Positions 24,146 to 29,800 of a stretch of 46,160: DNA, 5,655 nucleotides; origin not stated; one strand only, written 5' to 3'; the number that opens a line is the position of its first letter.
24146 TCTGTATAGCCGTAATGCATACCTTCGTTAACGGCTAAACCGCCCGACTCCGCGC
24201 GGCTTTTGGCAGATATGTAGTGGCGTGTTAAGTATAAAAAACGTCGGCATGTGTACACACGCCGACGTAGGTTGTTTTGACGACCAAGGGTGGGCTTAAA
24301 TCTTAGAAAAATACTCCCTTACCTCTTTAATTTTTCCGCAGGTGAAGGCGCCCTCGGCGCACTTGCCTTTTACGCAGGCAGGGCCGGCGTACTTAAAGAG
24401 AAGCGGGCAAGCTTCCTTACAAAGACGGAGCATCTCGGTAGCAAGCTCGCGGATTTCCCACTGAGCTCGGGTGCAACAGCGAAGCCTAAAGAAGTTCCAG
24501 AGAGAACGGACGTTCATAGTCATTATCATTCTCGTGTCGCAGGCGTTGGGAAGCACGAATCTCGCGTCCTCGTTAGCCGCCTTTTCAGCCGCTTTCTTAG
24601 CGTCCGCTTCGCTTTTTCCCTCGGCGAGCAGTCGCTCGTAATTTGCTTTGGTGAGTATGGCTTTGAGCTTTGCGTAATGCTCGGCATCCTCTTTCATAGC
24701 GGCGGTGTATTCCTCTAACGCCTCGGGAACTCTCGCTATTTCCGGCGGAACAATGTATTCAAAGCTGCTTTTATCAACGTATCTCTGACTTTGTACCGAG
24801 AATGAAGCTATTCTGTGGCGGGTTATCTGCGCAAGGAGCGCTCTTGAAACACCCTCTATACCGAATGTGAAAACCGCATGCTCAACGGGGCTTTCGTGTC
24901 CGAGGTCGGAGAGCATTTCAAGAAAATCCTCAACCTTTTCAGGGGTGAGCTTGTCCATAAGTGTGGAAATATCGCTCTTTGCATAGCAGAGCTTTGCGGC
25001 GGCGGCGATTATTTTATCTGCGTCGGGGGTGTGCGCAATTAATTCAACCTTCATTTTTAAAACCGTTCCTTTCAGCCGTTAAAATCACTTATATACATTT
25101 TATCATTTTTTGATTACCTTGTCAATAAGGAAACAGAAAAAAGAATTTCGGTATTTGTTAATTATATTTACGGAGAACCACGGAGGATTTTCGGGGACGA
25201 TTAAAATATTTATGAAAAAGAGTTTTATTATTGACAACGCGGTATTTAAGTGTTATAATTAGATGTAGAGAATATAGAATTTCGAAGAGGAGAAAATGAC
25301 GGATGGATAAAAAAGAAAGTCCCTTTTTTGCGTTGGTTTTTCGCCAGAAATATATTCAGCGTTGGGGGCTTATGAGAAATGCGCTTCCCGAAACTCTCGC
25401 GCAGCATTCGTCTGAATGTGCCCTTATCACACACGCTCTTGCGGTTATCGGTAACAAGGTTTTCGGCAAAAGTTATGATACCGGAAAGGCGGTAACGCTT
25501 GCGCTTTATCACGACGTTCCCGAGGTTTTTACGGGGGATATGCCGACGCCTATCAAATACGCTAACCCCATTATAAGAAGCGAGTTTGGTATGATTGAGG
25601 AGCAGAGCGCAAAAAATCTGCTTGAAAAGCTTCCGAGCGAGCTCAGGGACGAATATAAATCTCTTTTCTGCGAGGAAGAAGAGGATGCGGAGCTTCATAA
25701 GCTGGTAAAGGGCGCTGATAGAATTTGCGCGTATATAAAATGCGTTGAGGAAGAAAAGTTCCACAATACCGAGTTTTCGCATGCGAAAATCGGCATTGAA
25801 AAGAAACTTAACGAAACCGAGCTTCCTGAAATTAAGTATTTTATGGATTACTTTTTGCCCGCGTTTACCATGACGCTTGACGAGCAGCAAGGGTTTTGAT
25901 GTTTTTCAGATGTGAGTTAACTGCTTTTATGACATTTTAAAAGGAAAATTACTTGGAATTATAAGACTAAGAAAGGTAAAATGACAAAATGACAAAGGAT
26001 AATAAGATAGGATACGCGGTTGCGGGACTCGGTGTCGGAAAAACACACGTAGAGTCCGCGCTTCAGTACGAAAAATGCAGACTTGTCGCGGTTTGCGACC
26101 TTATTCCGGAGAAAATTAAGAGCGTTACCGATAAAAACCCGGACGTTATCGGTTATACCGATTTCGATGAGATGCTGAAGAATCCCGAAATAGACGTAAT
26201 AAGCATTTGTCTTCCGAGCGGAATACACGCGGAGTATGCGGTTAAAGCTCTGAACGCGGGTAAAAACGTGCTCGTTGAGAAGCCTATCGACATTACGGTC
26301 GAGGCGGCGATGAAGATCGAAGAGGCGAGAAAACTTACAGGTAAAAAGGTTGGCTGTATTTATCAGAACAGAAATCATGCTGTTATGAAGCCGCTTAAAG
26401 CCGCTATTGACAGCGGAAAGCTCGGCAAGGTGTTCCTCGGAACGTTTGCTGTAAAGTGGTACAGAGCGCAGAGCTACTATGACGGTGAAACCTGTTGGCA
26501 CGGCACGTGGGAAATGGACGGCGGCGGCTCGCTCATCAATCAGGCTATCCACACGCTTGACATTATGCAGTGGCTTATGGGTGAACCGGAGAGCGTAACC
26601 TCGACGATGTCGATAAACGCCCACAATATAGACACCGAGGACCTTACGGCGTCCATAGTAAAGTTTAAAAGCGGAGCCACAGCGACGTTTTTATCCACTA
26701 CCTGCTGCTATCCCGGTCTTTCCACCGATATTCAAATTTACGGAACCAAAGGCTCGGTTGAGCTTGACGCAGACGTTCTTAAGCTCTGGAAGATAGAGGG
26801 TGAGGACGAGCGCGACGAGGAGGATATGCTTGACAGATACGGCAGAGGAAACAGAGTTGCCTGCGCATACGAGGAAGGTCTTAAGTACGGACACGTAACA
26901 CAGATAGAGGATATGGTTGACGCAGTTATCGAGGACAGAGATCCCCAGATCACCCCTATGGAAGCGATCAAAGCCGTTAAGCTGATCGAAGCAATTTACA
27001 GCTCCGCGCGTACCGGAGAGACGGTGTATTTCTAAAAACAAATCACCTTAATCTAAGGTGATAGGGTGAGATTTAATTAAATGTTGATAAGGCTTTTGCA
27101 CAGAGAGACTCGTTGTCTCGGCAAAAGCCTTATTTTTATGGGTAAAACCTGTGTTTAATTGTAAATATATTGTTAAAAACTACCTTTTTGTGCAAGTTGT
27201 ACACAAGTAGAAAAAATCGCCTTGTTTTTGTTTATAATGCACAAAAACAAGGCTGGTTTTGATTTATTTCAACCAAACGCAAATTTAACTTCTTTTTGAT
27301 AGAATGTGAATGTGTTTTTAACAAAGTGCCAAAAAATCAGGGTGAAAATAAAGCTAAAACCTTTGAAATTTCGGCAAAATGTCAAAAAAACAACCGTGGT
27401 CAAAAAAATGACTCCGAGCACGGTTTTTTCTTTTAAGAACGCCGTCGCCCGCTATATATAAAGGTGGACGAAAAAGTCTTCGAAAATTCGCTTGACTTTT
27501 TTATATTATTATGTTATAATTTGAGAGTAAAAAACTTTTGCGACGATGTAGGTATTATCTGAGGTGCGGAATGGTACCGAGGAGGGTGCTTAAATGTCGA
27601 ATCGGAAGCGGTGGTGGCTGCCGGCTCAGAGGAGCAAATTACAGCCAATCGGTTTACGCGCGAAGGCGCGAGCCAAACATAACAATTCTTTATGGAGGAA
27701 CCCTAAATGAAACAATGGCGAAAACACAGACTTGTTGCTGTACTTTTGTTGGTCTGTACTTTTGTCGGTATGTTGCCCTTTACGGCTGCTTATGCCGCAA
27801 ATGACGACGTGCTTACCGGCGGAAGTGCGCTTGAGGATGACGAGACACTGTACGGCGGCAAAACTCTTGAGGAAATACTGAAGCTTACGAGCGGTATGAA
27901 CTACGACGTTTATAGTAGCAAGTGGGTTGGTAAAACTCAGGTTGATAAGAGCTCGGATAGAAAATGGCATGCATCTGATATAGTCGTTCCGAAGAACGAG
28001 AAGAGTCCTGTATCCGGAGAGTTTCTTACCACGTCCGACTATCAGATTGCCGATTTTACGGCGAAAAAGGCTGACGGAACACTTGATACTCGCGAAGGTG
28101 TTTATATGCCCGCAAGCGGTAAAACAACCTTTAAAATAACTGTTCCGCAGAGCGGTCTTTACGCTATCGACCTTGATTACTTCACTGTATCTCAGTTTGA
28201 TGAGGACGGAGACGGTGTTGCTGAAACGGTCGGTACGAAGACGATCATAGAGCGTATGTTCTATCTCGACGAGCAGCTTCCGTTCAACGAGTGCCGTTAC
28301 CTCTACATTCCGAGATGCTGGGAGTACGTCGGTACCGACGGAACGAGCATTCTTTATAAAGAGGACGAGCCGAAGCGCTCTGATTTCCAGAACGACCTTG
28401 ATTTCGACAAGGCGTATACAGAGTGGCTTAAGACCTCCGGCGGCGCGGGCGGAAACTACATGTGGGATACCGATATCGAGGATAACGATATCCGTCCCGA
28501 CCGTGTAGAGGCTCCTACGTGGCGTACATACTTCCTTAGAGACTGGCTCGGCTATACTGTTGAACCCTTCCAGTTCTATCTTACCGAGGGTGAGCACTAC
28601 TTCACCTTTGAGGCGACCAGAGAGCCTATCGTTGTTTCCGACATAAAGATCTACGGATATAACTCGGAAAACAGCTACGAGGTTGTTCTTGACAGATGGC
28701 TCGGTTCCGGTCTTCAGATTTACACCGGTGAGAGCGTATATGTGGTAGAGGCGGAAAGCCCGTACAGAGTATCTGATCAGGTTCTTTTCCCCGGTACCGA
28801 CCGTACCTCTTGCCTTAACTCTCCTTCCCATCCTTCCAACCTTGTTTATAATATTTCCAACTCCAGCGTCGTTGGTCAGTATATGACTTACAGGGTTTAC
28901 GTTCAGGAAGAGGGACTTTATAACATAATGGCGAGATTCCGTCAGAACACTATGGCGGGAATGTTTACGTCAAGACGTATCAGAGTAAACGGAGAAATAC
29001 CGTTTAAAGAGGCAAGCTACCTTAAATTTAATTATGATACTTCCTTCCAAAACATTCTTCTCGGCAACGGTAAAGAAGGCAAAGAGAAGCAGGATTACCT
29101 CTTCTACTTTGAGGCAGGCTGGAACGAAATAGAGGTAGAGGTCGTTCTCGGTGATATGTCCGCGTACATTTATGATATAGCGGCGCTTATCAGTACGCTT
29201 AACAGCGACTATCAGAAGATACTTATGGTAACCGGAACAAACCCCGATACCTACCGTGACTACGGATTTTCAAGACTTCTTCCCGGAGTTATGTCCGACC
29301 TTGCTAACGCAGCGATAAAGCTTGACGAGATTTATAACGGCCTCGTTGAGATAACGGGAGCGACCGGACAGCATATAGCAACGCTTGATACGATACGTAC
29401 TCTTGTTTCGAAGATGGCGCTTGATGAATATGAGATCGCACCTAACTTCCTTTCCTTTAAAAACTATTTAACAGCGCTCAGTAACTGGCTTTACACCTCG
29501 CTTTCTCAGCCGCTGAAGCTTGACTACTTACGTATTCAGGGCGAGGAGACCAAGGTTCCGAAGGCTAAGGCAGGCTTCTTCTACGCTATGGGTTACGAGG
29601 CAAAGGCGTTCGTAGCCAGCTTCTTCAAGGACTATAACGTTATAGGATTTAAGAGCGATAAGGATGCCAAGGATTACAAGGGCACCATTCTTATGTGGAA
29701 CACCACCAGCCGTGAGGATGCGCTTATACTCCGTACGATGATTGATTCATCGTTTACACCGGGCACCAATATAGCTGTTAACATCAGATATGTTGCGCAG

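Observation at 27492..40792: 13-kb operon without an ATPase or regulator, joining two ABC permease pairs to three giant extracytoplasmic proteins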

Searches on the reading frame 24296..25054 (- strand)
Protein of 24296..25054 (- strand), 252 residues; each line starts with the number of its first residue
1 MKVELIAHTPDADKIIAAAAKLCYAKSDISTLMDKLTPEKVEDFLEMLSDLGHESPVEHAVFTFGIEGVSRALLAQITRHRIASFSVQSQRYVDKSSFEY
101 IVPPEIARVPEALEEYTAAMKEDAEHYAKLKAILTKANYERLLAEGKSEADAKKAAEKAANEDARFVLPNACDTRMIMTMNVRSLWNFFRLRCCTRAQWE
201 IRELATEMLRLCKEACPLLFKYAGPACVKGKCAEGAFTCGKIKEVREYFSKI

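Call 6: search_protein_families(library=pfam, proteins=[window:24296-25054:-], max_evalue=0.001)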
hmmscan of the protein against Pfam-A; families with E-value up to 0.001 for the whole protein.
window:24296-25054:- (252 aa): 1 family
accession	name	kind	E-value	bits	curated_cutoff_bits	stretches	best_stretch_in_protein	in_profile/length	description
PF02511.20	Thy1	-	1.7e-73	246.9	24.8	1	4-217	1-190/191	Thymidylate synthase complementing protein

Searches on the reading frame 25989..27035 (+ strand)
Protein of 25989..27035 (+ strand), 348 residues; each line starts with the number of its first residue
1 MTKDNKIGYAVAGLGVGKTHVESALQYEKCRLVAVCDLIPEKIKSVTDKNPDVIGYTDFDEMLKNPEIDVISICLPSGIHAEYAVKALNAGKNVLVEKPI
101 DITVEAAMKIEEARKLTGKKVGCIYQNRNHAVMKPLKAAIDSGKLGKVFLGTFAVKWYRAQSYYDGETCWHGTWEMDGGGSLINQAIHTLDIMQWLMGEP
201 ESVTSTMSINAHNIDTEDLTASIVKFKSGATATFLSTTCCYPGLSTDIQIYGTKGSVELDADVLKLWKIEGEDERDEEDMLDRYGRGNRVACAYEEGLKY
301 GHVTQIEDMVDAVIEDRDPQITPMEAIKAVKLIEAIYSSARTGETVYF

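Call 6: search_protein_families(library=pfam, proteins=[window:25989-27035:+], max_evalue=0.001)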
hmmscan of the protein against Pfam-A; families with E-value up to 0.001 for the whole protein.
window:25989-27035:+ (348 aa): 3 families
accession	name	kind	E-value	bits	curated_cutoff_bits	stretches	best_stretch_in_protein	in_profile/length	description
PF22725.1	GFO_IDH_MocA_C3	-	3.1e-28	98.7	27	1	136-258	4-124/124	GFO/IDH/MocA C-terminal domain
PF02894.22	GFO_IDH_MocA_C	-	6.7e-28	98.4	22.9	1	137-346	1-216/218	Oxidoreductase family, C-terminal alpha/beta domain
PF01408.29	GFO_IDH_MocA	-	1.2e-21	78.1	24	1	8-122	2-117/120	Oxidoreductase family, NAD-binding Rossmann fold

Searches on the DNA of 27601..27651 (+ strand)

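Call 92: build_rna_model(alignment_id=A8, structure=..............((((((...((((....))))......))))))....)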
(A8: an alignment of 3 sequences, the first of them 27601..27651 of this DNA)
Model R1 built from alignment A8 (3 sequences, 51 columns); structure: as given.
model positions 51; base pairs 10; branch points 0; effective number of sequences 2.6; information 1.085 bits per position. Calibrated on 0.2 Mb of random sequence (short: E-values are rough).
structure used (alignment columns):
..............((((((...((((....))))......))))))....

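Call 93: search_with_rna_model(model_id=R1, sources=[window, L001, L002, L003, L004, L005, L006, L007, L008, L009, L010, L011, L012, L013, L014, L015, L016, L017, L018, L019, L020, L021, L022, L023, L024, L025, L026, L027, L028, L029, L030, L031, L032, L033, L034, L035, L036, L037, L038, L039, L040, L041, L042, L043, L044, L045, L046, L047, L048, L049, L050, L051, L052, L053, L054, L055, L056, L057, L058, L059, L060, L061, L062, L063, L064, L065, L066, L067, L068, L069, L070, L071, L072, L073, L074, L075, L076, L077, L078, L079, L080, L081, L083, L084, L086, L087, L088, L089, L090, L091], max_evalue=1, make_alignment=true)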
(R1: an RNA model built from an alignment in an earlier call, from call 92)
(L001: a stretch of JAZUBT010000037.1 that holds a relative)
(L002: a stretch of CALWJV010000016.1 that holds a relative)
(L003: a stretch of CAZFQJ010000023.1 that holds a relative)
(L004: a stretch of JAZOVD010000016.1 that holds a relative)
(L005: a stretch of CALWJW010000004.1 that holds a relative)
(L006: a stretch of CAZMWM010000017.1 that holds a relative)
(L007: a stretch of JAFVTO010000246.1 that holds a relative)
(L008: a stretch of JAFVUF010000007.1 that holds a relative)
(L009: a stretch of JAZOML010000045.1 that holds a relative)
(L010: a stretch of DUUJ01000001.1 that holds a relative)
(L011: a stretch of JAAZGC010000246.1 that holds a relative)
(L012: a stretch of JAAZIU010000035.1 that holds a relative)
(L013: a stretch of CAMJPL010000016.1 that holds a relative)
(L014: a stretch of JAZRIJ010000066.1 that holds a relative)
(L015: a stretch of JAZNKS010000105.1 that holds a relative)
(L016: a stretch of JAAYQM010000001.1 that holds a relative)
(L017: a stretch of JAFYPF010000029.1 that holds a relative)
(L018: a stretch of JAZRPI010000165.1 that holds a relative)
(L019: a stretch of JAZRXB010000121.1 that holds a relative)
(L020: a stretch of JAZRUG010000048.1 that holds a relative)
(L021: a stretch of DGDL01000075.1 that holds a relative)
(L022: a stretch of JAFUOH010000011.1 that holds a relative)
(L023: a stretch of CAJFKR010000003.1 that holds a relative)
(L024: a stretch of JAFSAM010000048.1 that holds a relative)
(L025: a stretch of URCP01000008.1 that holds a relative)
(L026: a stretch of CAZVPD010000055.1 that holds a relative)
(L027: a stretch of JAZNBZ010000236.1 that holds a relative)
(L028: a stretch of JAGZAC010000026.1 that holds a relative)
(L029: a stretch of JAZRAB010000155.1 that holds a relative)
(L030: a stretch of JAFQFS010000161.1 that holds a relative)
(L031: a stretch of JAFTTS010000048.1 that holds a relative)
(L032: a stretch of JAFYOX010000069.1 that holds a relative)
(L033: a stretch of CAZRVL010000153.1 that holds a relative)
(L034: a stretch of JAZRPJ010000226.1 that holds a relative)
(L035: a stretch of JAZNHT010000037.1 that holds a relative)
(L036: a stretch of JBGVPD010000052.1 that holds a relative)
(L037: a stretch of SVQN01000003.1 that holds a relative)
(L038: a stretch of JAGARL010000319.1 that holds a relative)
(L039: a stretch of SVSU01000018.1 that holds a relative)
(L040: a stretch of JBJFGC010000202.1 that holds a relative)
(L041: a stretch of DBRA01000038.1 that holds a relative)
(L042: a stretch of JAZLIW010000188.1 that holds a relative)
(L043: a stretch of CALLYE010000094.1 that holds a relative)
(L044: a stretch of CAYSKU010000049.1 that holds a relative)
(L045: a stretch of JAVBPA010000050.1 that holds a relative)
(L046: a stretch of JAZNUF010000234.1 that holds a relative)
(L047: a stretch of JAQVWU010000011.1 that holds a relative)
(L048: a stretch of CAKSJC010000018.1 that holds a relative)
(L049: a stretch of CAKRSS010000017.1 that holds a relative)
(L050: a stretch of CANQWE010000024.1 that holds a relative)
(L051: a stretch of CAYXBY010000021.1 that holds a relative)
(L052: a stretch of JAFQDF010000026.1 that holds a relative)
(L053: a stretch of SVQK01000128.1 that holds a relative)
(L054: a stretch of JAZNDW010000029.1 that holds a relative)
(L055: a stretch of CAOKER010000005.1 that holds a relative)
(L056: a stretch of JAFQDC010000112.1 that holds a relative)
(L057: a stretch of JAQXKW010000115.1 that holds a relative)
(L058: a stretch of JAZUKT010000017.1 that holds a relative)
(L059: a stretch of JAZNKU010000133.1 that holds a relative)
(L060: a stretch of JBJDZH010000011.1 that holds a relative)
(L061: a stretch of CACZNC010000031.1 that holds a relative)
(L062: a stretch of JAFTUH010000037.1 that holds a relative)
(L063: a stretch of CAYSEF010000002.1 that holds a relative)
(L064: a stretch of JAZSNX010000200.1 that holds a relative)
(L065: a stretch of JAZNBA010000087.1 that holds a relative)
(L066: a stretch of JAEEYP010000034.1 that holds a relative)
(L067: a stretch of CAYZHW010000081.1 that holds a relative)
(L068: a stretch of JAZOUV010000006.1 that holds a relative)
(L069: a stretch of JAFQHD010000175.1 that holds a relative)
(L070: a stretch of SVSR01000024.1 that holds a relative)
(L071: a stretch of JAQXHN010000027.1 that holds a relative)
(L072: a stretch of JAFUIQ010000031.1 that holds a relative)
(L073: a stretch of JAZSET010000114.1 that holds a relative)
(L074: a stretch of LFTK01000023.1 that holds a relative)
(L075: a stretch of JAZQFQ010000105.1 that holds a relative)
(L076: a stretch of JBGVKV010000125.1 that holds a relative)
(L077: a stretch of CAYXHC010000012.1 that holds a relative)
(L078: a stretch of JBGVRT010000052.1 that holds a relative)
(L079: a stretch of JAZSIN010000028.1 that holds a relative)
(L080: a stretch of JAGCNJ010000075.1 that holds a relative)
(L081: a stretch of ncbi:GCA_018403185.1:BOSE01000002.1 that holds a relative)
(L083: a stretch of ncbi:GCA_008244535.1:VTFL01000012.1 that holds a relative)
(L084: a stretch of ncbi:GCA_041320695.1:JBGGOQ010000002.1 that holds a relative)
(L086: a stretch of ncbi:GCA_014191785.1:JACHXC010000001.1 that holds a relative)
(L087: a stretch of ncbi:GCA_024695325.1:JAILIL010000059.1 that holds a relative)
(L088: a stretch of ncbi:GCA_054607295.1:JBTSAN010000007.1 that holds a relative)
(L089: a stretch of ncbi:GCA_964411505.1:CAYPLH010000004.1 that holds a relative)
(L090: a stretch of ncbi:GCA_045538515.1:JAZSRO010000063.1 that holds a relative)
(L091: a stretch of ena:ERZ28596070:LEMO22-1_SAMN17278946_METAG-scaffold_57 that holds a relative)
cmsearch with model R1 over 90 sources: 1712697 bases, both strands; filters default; matches with E-value up to 1: 10.
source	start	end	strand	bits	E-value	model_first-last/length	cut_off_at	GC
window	27601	27651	+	80.6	8.7e-14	1-51/51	no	0.59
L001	2378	2428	+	80.5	9.3e-14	1-51/51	no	0.51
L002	2377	2427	+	78.1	2.9e-13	1-51/51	no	0.53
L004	2369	2421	+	38.1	6.5e-05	1-51/51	no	0.6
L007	2326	2374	+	34.8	0.00032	1-51/51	no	0.59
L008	2165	2216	+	33.4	0.00062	1-51/51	no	0.52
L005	2431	2482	+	30.7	0.0023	1-51/51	no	0.63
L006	2374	2423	+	28.9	0.0056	1-51/51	no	0.64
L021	2791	2844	+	24.5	0.046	1-51/51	no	0.52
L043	2796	2844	+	22.1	0.15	1-51/51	no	0.63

Alignment A9: 10 matches aligned to the model, 60 columns, each read 5' to 3' on its own strand. Consensus structure (alignment columns), stored with it:
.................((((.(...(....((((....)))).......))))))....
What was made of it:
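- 27601..27651 (+): Conserved structured element in the roughly 180-nt 5' leader: a variable outer stem, conserved CCG and AAA internal loop, and an inner hairpin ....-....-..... Candidate cis-regulatory RNA. Covariance model R1 finds only these 10 in 1.7 Mb, all upstream of the SBP gene (call 93).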

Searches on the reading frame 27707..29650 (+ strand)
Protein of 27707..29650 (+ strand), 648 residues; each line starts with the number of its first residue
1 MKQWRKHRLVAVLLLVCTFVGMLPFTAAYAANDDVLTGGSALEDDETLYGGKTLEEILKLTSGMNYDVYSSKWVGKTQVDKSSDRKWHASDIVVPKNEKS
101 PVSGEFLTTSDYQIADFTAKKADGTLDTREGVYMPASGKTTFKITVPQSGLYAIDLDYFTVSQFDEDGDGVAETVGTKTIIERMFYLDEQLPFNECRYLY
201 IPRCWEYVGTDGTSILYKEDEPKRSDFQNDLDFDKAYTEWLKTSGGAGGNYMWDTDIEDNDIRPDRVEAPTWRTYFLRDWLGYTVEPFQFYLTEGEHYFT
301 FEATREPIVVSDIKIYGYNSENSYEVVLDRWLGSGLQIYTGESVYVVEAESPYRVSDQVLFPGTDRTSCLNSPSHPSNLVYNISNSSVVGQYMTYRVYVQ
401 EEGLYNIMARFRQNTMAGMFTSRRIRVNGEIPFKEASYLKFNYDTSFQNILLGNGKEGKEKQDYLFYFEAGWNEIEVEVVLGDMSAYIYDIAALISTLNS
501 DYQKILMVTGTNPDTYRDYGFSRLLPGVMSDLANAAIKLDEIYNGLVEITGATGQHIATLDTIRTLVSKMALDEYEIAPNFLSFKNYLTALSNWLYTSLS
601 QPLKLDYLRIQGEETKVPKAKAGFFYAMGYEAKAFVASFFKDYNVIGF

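Call 60: search_protein_families(library=pfam, proteins=[window:27707-29650:+], max_evalue=1)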
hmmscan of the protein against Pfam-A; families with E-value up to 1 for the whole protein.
window:27707-29650:+ (648 aa): 2 families
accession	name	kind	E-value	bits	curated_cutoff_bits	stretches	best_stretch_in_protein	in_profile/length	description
PF25275.1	Golvesin_C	-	0.0029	18.1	31.6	0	380-416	30-66/132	Golvesin C-terminal domain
PF25474.1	TPR_TmcB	-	0.03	14.7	27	1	469-520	43-95/125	TmcB, TPR repeats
